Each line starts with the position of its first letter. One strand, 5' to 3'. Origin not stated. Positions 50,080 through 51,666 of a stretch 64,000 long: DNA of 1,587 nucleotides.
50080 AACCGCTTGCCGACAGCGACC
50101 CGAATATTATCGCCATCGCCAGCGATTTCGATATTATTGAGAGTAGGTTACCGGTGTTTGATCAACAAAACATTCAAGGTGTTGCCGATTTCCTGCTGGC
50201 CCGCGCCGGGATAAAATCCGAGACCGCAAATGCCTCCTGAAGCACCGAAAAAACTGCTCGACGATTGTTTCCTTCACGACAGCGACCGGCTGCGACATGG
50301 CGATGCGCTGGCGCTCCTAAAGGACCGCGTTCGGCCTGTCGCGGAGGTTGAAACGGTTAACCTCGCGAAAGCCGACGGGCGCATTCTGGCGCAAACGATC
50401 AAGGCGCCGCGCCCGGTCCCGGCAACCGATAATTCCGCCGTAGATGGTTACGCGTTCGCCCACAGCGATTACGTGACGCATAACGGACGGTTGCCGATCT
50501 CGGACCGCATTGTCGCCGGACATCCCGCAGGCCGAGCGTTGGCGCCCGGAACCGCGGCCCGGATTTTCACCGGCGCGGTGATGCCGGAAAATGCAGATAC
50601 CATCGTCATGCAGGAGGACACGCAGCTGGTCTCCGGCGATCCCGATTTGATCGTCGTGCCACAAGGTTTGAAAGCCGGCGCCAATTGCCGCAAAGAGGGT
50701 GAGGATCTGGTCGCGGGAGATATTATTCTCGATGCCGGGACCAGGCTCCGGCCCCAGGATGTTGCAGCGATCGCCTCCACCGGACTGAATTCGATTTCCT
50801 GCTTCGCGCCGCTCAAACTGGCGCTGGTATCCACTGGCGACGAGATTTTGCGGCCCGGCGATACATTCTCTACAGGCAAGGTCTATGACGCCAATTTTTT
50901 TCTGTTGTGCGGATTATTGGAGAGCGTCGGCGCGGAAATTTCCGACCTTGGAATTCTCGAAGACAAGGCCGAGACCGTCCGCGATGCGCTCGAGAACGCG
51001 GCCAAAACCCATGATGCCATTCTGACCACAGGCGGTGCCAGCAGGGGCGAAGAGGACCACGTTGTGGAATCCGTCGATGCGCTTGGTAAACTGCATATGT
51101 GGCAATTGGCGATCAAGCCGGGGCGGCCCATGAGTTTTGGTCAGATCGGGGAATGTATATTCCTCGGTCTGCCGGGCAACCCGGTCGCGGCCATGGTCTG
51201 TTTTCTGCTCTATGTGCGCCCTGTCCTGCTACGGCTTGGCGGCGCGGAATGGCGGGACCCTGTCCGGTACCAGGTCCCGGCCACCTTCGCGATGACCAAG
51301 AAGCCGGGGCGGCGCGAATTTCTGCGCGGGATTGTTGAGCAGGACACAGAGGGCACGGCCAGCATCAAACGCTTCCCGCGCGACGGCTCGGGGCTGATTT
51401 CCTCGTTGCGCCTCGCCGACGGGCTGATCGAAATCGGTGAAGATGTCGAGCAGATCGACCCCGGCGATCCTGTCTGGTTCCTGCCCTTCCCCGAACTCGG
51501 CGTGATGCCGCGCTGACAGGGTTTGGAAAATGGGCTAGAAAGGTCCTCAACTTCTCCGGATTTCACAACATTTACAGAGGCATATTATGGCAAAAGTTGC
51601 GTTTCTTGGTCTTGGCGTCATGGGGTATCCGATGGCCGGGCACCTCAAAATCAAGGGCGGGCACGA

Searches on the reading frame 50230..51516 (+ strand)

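Call 83: search_protein_families(library=pfam, proteins=[window:50230-51516:+], max_evalue=0.00001)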
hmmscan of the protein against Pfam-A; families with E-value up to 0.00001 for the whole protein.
window:50230-51516:+ (428 aa): 3 families
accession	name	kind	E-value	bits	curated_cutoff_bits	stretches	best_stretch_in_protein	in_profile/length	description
PF03453.22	MoeA_N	-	5.4e-43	146.9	30.8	1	25-185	5-160/160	MoeA N-terminal region (domain I and II)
PF00994.29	MoCF_biosynth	-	3e-29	102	26.6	1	199-334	2-143/144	Probable molybdopterin binding domain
PF03454.20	MoeA_C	-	4.7e-18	65.6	22.1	1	349-420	2-72/72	MoeA C-terminal region (domain IV)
